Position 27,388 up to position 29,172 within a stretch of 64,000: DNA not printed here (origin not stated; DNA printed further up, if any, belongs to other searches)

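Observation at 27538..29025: Orphan 495-aa protein with a LOG/SLOG-type Rossmann domain between tRNA-Lys and tRNA-Arg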

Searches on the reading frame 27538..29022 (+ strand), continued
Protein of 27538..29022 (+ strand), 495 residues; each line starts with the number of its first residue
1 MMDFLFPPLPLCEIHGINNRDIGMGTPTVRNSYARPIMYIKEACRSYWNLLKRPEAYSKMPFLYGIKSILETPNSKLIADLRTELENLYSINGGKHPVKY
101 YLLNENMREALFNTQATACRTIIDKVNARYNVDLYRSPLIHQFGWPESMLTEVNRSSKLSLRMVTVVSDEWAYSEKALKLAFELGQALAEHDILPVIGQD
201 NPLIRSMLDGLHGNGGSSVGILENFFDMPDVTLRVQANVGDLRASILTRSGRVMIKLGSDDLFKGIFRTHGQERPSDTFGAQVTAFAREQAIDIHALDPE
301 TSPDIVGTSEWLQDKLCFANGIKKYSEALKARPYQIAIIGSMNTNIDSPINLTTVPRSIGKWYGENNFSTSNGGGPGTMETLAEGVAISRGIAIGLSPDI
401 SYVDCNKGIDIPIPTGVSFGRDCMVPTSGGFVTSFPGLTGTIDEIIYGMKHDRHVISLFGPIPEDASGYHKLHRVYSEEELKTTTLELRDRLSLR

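Call 43: find_encoding_contigs(protein=P0085, flank=6000, max_places=2)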
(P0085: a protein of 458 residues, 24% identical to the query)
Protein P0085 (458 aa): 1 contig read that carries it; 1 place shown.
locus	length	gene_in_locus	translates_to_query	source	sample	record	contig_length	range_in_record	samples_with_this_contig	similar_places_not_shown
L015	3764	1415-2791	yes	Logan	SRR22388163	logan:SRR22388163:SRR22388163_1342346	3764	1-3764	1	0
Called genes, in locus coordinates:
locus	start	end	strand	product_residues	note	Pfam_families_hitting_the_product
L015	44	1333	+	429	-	PF00483:NTP_transferase (weak), PF12804:NTP_transf_3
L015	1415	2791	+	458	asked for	PF18306:LDcluster4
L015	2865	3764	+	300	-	?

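Call 44: find_encoding_contigs(protein=P0103, flank=6000, max_places=2)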
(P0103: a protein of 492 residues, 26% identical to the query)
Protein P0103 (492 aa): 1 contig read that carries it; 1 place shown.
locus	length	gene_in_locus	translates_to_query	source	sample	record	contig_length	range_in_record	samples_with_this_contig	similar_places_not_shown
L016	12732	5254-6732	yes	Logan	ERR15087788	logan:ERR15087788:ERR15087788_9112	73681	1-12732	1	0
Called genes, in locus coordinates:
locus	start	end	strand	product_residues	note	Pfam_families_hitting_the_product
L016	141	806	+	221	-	-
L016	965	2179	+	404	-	PF25969:NUDT9_N, PF00293:NUDIX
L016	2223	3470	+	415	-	-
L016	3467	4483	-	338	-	PF00356:LacI, PF00532:Peripla_BP_1, PF13407:Peripla_BP_4, PF13377:Peripla_BP_3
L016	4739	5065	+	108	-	-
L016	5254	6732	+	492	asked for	PF18306:LDcluster4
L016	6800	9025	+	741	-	-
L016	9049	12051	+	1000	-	PF00625:Guanylate_kin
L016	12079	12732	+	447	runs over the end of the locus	PF18306:LDcluster4 (weak)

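Call 45: find_encoding_contigs(protein=P0015, flank=6000, max_places=2)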
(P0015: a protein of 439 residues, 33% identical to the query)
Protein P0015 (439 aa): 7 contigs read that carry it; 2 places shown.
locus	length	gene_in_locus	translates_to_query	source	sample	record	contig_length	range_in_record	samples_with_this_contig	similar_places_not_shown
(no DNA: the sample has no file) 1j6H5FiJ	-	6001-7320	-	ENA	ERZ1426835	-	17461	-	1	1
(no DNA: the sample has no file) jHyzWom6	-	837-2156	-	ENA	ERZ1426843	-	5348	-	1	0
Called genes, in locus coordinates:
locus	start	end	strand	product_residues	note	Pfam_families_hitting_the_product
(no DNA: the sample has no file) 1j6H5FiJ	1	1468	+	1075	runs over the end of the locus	-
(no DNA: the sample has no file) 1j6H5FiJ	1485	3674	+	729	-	PF00625:Guanylate_kin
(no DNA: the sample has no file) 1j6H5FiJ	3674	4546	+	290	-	PF00294:PfkB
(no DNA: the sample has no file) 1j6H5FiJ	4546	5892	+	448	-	PF18306:LDcluster4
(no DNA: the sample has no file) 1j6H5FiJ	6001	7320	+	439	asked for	PF18306:LDcluster4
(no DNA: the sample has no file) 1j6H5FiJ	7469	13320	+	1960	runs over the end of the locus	?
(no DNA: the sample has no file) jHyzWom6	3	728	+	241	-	?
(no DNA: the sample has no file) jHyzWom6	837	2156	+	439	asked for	PF18306:LDcluster4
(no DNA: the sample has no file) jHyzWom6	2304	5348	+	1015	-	?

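Call 56: predict_structure(alignment_id=A3)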
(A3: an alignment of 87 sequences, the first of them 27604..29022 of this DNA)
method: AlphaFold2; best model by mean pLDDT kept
length: 473 residues; sequences in the alignment: 87
mean_pLDDT: 73.5   pTM: 0.49
mean pLDDT of the five models: 73.5, 72.0, 71.5, 70.7, 64.1
residues with pLDDT >= 90: 212; 70-90: 102; 50-70: 35; < 50: 124
segments of 3 or more residues with pLDDT < 50: 1-6, 137-147, 200-300, 302-307
pLDDT, mean of each block of 10 residues (from residue 1): 45 88 91 94 95 93 90 66 84 93 95 87 76 52 44 80 78 71 87 72 33 24 23 27 27 31 30 35 42 44 51 95 95 98 96 96 93 91 88 91 96 96 96 93 85 97 96 74
secondary structure, 60 per line:
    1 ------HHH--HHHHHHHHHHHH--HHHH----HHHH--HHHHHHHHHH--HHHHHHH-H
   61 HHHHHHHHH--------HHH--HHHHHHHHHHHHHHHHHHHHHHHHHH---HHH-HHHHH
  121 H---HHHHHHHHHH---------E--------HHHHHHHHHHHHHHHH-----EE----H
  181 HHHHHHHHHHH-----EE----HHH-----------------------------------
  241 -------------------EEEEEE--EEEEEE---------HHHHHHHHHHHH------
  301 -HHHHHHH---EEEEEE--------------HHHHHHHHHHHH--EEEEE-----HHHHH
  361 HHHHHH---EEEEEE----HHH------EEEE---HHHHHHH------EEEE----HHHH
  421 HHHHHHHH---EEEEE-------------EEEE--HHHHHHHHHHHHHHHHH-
elements in order: H12-23 H26-29 H34-37 H40-49 H52-58 H60-69 H83-108 H116-121 H125-134 H153-168 H180-191 E260-265 E268-273 H283-294 H302-308 E312-317 H332-343 E346-350 H356-366 E370-375 E389-392 H396-402 E409-412 H417-428 E432-436 E450-453 H456-472
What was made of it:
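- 27607..28005 (+): N-terminal all-alpha domain (aa 24-156) with no known relative. It contains E42 and R45, which are invariant across the family. AF2 pLDDT mostly 84-95, helices only (call 56).
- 28027..28419 (+): SLOG copy 1 (aa ~164-294), degenerate. The glycine loop is replaced by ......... (aa 198-206) and the PGxxGT..E motif by LGSDDLF (aa 257-263). It is as conserved as copy 2. The AF2 model is poor for aa 222-329 (call 56).
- AF2 pLDDT is 88-98 for copy 2 and 84-95 for the helical domain (call 56). The pseudo-dimer packing is therefore not seen (call 56). Confident fold prediction for two domains (call 56).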

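Call 59: fold_search(model_id=the predicted structure, library=pdb)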
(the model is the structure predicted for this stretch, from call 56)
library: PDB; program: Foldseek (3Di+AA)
matches with E <= 10: 894; with E <= 0.001: 81
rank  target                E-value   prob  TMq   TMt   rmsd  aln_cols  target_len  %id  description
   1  6y01_AAA              9.0e-09  1.00  0.30  0.82   2.6       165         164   20  The structure of the molybdenum cofactor binding protein from the phototrophic bacterium Rippkaea orientalis (released 2020-09-16)
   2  6y01_DDD              1.4e-08  1.00  0.30  0.82   2.4       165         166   21  The structure of the molybdenum cofactor binding protein from the phototrophic bacterium Rippkaea orientalis (released 2020-09-16)
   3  6y01_BBB              2.3e-08  1.00  0.30  0.81   2.6       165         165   20  The structure of the molybdenum cofactor binding protein from the phototrophic bacterium Rippkaea orientalis (released 2020-09-16)
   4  6y01_CCC              3.5e-08  1.00  0.30  0.83   2.6       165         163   21  The structure of the molybdenum cofactor binding protein from the phototrophic bacterium Rippkaea orientalis (released 2020-09-16)
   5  1rcu_A                4.5e-08  1.00  0.30  0.79   2.7       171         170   22  X-RAY STRUCTURE OF TM1055 NORTHEAST STRUCTURAL GENOMICS CONSORTIUM TARGET VT76 (released 2003-12-02)
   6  2iz7_B                2.1e-07  1.00  0.29  0.82   2.6       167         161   23  structure of Moco Carrier Protein from Chlamydomonas reinhardtii (released 2006-07-27)
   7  2iz5_D                4.4e-07  1.00  0.29  0.81   2.5       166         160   23  FUNCTION AND STRUCTURE OF THE MOLYBDENUM COFACTOR CARRIER PROTEIN MCP FROM CHLAMYDOMONAS REINHARDTII (released 2006-07-26)
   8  2iz5_C                8.4e-07  1.00  0.29  0.81   2.9       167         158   24  FUNCTION AND STRUCTURE OF THE MOLYBDENUM COFACTOR CARRIER PROTEIN MCP FROM CHLAMYDOMONAS REINHARDTII (released 2006-07-26)
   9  2iz7_A                1.5e-06  1.00  0.30  0.84   2.5       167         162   22  structure of Moco Carrier Protein from Chlamydomonas reinhardtii (released 2006-07-27)
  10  1wek_A                2.1e-06  1.00  0.24  0.51  13.0       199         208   18  Crystal structure of the conserved hypothetical protein TT1465 from Thermus thermophilus HB8 (released 2004-11-25)
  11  1wek_E                2.2e-06  1.00  0.24  0.52   8.8       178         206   20  Crystal structure of the conserved hypothetical protein TT1465 from Thermus thermophilus HB8 (released 2004-11-25)
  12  1weh_A                3.1e-06  1.00  0.27  0.69   4.6       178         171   22  Crystal structure of the conserved hypothetical protein TT1887 from Thermus thermophilus HB8 (released 2004-11-25)
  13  9us2_A                3.2e-06  1.00  0.28  0.60   5.3       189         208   18  Crystal structure of YgdH from Neisseria meningitidis (released 2025-08-06)
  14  2iz5_A                3.4e-06  1.00  0.30  0.84   2.4       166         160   23  FUNCTION AND STRUCTURE OF THE MOLYBDENUM COFACTOR CARRIER PROTEIN MCP FROM CHLAMYDOMONAS REINHARDTII (released 2006-07-26)
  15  1wek_C                3.4e-06  1.00  0.24  0.52  12.1       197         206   19  Crystal structure of the conserved hypothetical protein TT1465 from Thermus thermophilus HB8 (released 2004-11-25)
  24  2iz5_B                9.5e-06  1.00  0.30  0.84   2.4       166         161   22  FUNCTION AND STRUCTURE OF THE MOLYBDENUM COFACTOR CARRIER PROTEIN MCP FROM CHLAMYDOMONAS REINHARDTII (released 2006-07-26)
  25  5zi9_A                9.5e-06  1.00  0.26  0.57  10.5       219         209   20  Crystal structure of type-II LOG from Streptomyces coelicolor A3 (released 2018-04-18)
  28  5zi9_B                1.0e-05  1.00  0.25  0.47  10.3       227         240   20  Crystal structure of type-II LOG from Streptomyces coelicolor A3 (released 2018-04-18)
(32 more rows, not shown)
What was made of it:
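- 28537..28923 (+): SLOG copy 2 (aa 334-462), an intact SLOG cluster-4 domain. Foldseek top matches are 6y01, 1rcu and 2iz5, with TM-score 0.79-0.84 normalised to the target (call 59).
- On SLOG cluster 4 (PF18306): For copy 2, AF2 pLDDT is 88-98 and Foldseek probability is 1.00 to 6y01, 1rcu and 2iz5 (TM-score 0.79-0.84 normalised to the target) (calls 56, 59).
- Closest known: Pfam PF18306 LDcluster4. Same: The predicted fold superposes on 6y01, 1rcu and 2iz5 at rmsd 2.4-2.9 A over ~165 residues (call 59).
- Closest known: PpnN. Same: PpnN structures appear among the fold matches (call 59, ranks 31-48).
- Foldseek matches MCP, TM1055 and LOG (call 59). The best structural matches are Moco carrier/binding proteins 6y01 and 2iz5/2iz7, with TM-score 0.80-0.84 normalised to the target (call 59).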

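Call 68: fold_search(model_id=the predicted structure, library=viral)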
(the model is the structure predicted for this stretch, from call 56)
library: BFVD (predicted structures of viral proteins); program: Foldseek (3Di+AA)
matches with E <= 10: 153; with E <= 0.001: 3
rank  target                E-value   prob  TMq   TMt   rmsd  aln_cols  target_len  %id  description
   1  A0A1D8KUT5            5.0e-05  1.00  0.28  0.52   4.0       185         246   18  LOG family protein [Synechococcus phage S-CAM7]
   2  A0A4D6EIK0            5.0e-04  1.00  0.22  0.35  21.5       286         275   16  YspA cpYpsA-related SLOG domain-containing protein [Pandoravirus celtis]
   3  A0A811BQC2            9.6e-04  1.00  0.21  0.39  23.1       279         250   13  YspA cpYpsA-related SLOG domain-containing protein [Pandoravirus japonicus]
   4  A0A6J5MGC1            4.6e-03  1.00  0.21  0.67   5.3       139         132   12  Uncharacterized protein [uncultured Caudovirales phage]
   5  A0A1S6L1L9            5.7e-03  1.00  0.23  0.46   4.0       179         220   12  (no name in the UniProt tables at hand)
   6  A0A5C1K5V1            6.4e-03  1.00  0.25  0.36   4.8       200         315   14  Transposase [Pseudomonas phage Zuri]
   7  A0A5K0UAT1            7.1e-03  0.20  0.15  0.15  26.8       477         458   15  Uncharacterized protein [Yasminevirus sp. GU-2018]
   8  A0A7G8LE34            9.3e-03  1.00  0.21  0.53   5.8       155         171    9  (no name in the UniProt tables at hand)
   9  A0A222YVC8            1.0e-02  1.00  0.23  0.62   3.8       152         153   12  DprA-like DNA processing chain A [Streptomyces phage Mildred21]
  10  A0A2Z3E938            1.2e-02  1.00  0.23  0.48   7.1       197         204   14  (no name in the UniProt tables at hand)
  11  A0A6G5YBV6            1.4e-02  1.00  0.24  0.41   4.9       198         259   14  (no name in the UniProt tables at hand)
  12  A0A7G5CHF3            2.7e-02  0.98  0.20  0.47  11.3       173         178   14  (no name in the UniProt tables at hand)
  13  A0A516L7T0            2.7e-02  0.98  0.19  0.38  11.2       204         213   11  (no name in the UniProt tables at hand)
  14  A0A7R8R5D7            2.9e-02  1.00  0.24  0.55   4.8       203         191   10  Phi92_gp047 [Klebsiella phage vB_KvM-Eowyn]
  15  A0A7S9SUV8            4.2e-02  0.99  0.20  0.48   6.8       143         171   18  YspA cpYpsA-related SLOG domain-containing protein [Providencia phage PSTCR7]
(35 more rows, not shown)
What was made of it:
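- Tried and rejected: The whole-model Foldseek lists are dominated by the SLOG domain (calls 59, 68).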

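Call 71: search_protein_families(library=pfam, proteins=[L016:6800-9022:+, L016:9049-12048:+, L016:2223-3467:+, L016:965-2176:+, L016:12079-12732:+, L015:44-1330:+, L015:2865-3764:+, L014:2167-2727:+, L014:3-464:-], max_evalue=0.01)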
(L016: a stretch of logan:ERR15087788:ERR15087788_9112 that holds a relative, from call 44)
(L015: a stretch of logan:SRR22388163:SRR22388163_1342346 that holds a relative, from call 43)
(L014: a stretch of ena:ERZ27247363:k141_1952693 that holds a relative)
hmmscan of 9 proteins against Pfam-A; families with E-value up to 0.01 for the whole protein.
L016:6800-9022:+ (741 aa): 0 families

L016:9049-12048:+ (1000 aa): 4 families
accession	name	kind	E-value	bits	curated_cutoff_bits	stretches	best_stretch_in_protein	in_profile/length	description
PF00625.27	Guanylate_kin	-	1.3e-11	45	25.2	1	310-475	5-166/182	Guanylate kinase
PF13238.12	AAA_18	-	0.0001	23.2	29.4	1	310-443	1-115/128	AAA domain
PF13671.12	AAA_33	-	0.00036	21.3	27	1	310-462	2-141/143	AAA domain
PF13476.12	AAA_23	-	0.001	20.2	27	1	296-339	17-49/201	AAA domain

L016:2223-3467:+ (415 aa): 1 family
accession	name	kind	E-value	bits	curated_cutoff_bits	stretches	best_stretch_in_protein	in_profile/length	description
PF13186.11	SPASM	-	0.00055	20.6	21.5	1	334-358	1-23/67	Iron-sulfur cluster-binding domain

L016:965-2176:+ (404 aa): 1 family
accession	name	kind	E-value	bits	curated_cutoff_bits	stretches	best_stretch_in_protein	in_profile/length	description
PF00293.34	NUDIX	-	6.5e-12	46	21.1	1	253-361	12-118/134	NUDIX domain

L016:12079-12732:+ (218 aa): 1 family
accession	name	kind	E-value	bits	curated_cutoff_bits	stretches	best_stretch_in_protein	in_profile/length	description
PF18306.6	LDcluster4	-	8.7e-08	32.3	26.3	1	128-192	14-79/151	SLOG cluster4 family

L015:44-1330:+ (429 aa): 4 families
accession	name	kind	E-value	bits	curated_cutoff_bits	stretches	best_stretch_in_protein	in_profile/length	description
PF00483.29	NTP_transferase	-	1.1e-08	35.4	21.2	1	23-169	2-141/245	Nucleotidyl transferase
PF12804.13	NTP_transf_3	-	3.9e-08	34.1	27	1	23-155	1-113/160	MobA-like NTP transferase domain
PF16314.11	DUF4954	-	0.0016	17.6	26.2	1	329-408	162-240/433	Domain of unknown function (DUF4954)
PF24894.1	Hexapep_GlmU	-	0.009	16.6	23.3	0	339-405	15-77/104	GlmU-like, C-terminal hexapeptide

L015:2865-3764:+ (300 aa): 3 families
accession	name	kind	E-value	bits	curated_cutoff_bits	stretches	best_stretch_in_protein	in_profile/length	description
PF08323.17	Glyco_transf_5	-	1.3e-06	28.8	22.7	1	28-85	2-58/239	Starch synthase catalytic domain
PF13439.12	Glyco_transf_4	-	1.7e-06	28.6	28.5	1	47-132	7-89/170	Glycosyltransferase Family 4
PF13579.12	Glyco_trans_4_4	-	2.1e-05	25.4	29.7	1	47-138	6-94/158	Glycosyl transferase 4-like domain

L014:2167-2727:+ (187 aa): 1 family
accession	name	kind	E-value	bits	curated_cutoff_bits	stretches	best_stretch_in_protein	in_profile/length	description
PF00221.24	Lyase_aromatic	-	8.9e-49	166.8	27.3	1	29-183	1-151/466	Aromatic amino acid lyase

L014:3-464:- (154 aa): 0 families

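Call 80: search_protein_families(library=pfam, proteins=[P0002, P0003, P0004, P0015, P0085, P0103, P0033], max_evalue=0.01)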
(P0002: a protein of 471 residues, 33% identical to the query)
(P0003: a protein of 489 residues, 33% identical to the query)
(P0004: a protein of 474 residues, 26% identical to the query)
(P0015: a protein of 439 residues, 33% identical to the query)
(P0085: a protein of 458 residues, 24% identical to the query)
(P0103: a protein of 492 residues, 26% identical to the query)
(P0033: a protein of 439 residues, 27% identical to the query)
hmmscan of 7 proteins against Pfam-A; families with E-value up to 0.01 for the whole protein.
P0002 (471 aa): 2 families
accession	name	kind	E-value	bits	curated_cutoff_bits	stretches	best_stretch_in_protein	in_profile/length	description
PF18306.6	LDcluster4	-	1.2e-33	116.3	26.3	1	314-439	3-124/151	SLOG cluster4 family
PF03641.19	Lysine_decarbox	-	0.00053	20.6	27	1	365-431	7-75/131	Possible lysine decarboxylase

P0003 (489 aa): 2 families
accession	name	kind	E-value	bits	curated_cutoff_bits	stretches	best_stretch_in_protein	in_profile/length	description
PF18306.6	LDcluster4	-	4.3e-35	121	26.3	2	333-457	4-124/151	SLOG cluster4 family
PF03641.19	Lysine_decarbox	-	0.00026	21.6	27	1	378-449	2-75/131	Possible lysine decarboxylase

P0004 (474 aa): 1 family
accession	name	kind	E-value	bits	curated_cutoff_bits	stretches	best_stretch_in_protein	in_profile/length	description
PF18306.6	LDcluster4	-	9e-28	97.2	26.3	2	326-441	15-129/151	SLOG cluster4 family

P0015 (439 aa): 1 family
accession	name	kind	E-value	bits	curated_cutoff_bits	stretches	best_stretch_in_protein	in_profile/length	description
PF18306.6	LDcluster4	-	4.8e-15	55.9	26.3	2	118-189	8-80/151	SLOG cluster4 family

P0085 (458 aa): 1 family
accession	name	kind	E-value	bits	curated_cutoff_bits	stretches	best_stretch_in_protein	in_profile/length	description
PF18306.6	LDcluster4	-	4.9e-30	104.6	26.3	2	307-448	10-149/151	SLOG cluster4 family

P0103 (492 aa): 1 family
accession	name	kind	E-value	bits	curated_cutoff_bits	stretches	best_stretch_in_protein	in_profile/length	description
PF18306.6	LDcluster4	-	6.9e-20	71.6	26.3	2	140-278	2-124/151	SLOG cluster4 family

P0033 (439 aa): 3 families
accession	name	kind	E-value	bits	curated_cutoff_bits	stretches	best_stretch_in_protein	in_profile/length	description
PF18306.6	LDcluster4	-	1.6e-64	216.5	26.3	2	273-399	2-131/151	SLOG cluster4 family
PF03641.19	Lysine_decarbox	-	9.2e-05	23.1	27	1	314-383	1-72/131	Possible lysine decarboxylase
PF02481.21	DNA_processg_A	-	0.00065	19.4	29.6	0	88-151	43-103/212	DNA recombination-mediator protein A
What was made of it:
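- The distant family members score PF18306 in both halves (call 80).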

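Call 81: search_solved_structures(query=L016:6800-9022:+, max_evalue=1)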
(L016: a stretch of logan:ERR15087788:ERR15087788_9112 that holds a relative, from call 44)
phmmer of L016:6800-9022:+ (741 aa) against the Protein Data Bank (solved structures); distinct sequences matched with E-value up to 1: 4.
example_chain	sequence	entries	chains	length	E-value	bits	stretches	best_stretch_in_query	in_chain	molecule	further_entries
3jtm_A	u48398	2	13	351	0.17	13.2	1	152-278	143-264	Formate dehydrogenase, mitochondrial | Formate dehydrogenase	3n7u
3naq_A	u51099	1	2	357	0.17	13.2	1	152-278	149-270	Formate dehydrogenase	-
9row_B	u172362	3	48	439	0.27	12.5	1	464-570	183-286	Major capsid protein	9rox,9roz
5lii_P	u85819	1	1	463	0.3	12.4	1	464-570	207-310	Major capsid protein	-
